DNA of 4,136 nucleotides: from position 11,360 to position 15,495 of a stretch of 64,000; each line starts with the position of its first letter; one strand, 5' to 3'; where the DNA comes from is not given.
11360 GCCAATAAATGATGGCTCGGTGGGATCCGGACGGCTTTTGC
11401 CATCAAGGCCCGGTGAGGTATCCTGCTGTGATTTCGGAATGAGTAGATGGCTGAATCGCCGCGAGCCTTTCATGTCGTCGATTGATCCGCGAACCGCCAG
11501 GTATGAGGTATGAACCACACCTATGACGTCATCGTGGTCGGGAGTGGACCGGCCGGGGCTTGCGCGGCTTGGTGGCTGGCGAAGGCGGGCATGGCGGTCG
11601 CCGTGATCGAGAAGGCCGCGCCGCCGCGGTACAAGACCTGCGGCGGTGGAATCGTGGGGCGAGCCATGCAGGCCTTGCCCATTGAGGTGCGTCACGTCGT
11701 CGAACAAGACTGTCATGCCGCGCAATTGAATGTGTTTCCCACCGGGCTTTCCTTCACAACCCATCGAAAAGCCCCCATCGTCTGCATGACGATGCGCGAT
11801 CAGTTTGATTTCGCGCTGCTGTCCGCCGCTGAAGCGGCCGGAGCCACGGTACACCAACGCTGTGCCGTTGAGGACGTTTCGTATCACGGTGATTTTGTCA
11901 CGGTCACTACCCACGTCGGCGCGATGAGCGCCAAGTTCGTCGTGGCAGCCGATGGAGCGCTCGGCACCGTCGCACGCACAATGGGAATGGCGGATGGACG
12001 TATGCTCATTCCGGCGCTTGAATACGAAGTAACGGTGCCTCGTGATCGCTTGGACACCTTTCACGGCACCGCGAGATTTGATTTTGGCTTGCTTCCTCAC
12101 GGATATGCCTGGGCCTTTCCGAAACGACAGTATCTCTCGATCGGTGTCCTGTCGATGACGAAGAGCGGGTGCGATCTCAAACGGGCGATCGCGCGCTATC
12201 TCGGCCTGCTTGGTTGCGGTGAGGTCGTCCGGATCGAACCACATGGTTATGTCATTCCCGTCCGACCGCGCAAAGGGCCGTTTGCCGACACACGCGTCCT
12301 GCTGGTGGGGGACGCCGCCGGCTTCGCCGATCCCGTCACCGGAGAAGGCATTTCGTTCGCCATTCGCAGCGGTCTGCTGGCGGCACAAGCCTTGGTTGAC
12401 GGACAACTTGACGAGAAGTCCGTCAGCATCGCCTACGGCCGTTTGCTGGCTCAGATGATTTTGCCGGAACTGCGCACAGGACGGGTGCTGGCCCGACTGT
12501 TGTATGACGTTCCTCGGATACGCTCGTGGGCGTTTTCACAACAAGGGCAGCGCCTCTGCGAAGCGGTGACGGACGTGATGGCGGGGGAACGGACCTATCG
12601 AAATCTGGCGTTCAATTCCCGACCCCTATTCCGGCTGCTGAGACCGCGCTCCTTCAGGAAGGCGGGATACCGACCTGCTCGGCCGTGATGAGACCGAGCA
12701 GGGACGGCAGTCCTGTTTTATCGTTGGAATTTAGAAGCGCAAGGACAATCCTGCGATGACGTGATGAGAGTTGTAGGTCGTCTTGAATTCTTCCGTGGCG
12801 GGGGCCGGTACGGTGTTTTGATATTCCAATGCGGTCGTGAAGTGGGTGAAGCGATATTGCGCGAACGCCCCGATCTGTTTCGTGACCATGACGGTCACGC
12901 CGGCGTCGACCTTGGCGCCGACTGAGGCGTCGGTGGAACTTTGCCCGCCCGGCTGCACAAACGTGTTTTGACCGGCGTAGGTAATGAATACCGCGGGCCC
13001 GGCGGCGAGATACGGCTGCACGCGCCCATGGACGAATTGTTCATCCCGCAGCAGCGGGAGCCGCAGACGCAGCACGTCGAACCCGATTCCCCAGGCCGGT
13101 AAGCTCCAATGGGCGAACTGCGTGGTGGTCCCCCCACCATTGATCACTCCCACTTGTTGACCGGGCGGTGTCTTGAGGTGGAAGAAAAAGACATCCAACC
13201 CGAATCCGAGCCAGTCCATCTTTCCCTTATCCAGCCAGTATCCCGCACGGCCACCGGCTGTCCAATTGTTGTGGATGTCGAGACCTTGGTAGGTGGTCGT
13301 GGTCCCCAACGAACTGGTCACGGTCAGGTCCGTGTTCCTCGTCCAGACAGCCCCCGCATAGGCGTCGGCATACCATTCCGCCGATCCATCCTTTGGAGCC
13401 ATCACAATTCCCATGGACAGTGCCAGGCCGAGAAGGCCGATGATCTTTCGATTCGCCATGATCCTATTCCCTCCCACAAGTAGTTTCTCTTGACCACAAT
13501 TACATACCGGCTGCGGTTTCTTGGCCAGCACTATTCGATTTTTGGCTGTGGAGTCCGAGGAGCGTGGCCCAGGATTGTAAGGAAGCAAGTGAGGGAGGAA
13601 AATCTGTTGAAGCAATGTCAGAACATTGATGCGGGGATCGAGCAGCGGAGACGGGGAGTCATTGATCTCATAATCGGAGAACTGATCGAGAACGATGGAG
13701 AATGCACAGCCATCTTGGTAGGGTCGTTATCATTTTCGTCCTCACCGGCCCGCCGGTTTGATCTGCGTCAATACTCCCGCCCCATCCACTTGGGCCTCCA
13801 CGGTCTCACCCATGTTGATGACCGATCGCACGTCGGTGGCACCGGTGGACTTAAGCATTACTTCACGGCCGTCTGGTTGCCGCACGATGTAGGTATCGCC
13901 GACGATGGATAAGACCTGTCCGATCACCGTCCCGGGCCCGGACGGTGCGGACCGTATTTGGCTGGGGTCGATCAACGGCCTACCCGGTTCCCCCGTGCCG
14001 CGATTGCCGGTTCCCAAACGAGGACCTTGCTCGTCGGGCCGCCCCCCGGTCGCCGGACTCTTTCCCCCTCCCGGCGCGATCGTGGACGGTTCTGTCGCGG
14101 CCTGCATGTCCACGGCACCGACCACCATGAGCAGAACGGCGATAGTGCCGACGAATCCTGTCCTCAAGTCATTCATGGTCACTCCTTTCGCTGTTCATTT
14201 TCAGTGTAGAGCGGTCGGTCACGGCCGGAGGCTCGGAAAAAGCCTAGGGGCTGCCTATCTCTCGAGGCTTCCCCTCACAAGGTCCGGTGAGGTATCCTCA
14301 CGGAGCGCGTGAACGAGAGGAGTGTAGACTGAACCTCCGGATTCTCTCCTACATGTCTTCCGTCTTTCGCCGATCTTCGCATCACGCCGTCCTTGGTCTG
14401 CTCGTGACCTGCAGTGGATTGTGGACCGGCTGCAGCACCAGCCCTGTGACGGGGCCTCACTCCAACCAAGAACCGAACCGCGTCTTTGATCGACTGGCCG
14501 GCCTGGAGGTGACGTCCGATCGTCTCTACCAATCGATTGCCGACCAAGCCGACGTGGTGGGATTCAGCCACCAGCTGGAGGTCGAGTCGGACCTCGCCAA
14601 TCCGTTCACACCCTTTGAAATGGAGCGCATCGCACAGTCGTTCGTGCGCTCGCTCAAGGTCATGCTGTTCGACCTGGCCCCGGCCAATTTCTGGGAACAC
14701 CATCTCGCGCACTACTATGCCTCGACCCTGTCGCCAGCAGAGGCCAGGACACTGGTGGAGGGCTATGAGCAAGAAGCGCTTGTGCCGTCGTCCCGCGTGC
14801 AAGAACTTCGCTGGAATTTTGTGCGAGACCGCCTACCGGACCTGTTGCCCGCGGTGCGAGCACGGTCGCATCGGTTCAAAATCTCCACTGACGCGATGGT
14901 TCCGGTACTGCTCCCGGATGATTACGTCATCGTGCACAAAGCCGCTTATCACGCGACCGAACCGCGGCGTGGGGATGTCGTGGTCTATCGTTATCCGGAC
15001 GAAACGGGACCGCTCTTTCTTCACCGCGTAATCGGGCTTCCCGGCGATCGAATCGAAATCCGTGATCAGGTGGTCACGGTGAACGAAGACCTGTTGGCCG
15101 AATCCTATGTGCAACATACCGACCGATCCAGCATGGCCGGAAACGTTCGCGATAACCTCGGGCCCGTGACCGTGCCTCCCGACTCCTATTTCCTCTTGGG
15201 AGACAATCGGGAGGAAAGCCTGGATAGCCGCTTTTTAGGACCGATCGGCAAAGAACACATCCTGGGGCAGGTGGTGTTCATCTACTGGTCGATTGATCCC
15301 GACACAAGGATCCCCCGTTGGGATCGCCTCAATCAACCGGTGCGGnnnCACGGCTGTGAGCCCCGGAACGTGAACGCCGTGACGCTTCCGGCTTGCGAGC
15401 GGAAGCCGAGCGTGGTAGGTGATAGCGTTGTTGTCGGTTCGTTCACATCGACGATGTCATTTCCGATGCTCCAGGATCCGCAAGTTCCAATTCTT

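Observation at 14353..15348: Signal-peptidase fold with both catalytic residues replaced, on a lipoprotein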

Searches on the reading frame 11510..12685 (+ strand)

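Call 15: search_protein_families(library=pfam, proteins=[window:11510-12685:+], max_evalue=0.01)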
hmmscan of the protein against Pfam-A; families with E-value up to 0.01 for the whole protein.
window:11510-12685:+ (392 aa): 12 families
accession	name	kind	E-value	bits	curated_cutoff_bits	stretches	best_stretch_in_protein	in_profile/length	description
PF01494.25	FAD_binding_3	-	3.7e-19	69.6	22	1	5-165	2-175/349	FAD binding domain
PF01266.30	DAO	-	2.2e-14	54.2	27.9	2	6-39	1-34/353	FAD dependent oxidoreductase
PF03486.20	HI0933_like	-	1.1e-07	32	50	1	6-43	2-39/244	HI0933-like protein Rossmann domain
PF01946.23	Thi4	-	2e-06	27.6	26.2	1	5-127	18-128/235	Thi4 family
PF05834.18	Lycopene_cycl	-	2.5e-06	27.3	23.4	0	222-299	216-294/380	Lycopene cyclase protein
PF00890.30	FAD_binding_2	-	2.6e-06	27.3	20.4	1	6-40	1-35/414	FAD binding domain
PF13450.12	NAD_binding_8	-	2.7e-06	28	21.9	1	9-37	1-29/68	NAD(P)-binding Rossmann-like domain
PF13738.12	Pyr_redox_3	-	8.3e-06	25.7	30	0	8-36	1-30/305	Pyridine nucleotide-disulphide oxidoreductase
PF12831.13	FAD_oxidored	-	1.8e-05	24.7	27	1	6-56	1-46/416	FAD dependent oxidoreductase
PF07992.20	Pyr_redox_2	-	2.2e-05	24.5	26.1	1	5-38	1-34/291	Pyridine nucleotide-disulphide oxidoreductase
PF01134.28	GIDA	-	0.0002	21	22.1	1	6-37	1-32/391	Glucose inhibited division protein A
PF04820.20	Trp_halogenase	-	0.001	18.5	21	0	6-41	1-40/458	Tryptophan halogenase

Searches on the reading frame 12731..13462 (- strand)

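Call 15: search_protein_families(library=pfam, proteins=[window:12731-13462:-], max_evalue=0.01)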
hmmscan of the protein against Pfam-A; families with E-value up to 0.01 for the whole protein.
window:12731-13462:- (243 aa): 1 family
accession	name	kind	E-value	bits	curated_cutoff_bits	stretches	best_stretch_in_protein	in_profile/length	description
PF13505.12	OMP_b-brl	-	2.3e-06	28.3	28.7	1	13-243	4-175/175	Outer membrane protein beta-barrel domain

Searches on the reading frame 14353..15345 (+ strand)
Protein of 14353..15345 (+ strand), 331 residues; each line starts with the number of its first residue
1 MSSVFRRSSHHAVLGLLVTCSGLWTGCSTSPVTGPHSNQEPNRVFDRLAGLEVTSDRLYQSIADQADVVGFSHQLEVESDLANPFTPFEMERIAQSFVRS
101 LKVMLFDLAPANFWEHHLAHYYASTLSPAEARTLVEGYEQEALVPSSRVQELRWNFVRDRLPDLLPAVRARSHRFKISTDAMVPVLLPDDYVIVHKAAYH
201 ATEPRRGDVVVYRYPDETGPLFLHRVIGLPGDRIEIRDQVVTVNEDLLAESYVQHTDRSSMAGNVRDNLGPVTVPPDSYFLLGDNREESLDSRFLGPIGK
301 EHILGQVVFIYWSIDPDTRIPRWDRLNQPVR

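Call 4: search_protein_families(library=pfam, proteins=[window:14353-15345:+], max_evalue=1)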
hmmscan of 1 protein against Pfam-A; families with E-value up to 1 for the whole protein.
window:14353-15345:+ (331 aa): 2 families
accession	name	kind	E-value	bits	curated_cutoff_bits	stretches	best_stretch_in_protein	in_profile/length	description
PF10502.14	Peptidase_S26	-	1.5e-38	132.8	22.9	1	173-312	24-168/168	Signal peptidase, peptidase S26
PF00717.28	Peptidase_S24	-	0.026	14.7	23.3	1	175-233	38-88/116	Peptidase S24-like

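Call 5: search_protein_families(library=ncbifam, proteins=[window:14353-15345:+], max_evalue=1)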
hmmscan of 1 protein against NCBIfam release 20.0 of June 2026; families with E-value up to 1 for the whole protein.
window:14353-15345:+ (331 aa): 7 families
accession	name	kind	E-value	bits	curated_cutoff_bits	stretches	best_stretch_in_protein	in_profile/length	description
TIGR02227.1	sigpep_I_bact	equivalog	6.8e-42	143.1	47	1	174-315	22-162/162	signal peptidase I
NF008114.0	PRK10861.1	equivalog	2.6e-19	69.7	277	2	174-236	84-158/324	signal peptidase I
TIGR02771.1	TraF_Ti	equivalog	3.5e-13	49.4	100.25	1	222-308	84-166/171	conjugative transfer signal peptidase TraF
TIGR02754.1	sod_Ni_protease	equivalog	9.1e-13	48.5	63.25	2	176-236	2-62/90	nickel-type superoxide dismutase maturation protease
NF010412.0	PRK13838.1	subfamily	1.6e-09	37.5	186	1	205-305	73-167/177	conjugal transfer pilin processing protease TraF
NF010459.0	PRK13884.1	subfamily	9.2e-08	31.8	156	1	222-308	88-173/178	conjugal transfer peptidase TraF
TIGR02228.1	sigpep_I_arch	equivalog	0.0016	18.3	51.85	1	179-229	38-85/158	signal peptidase I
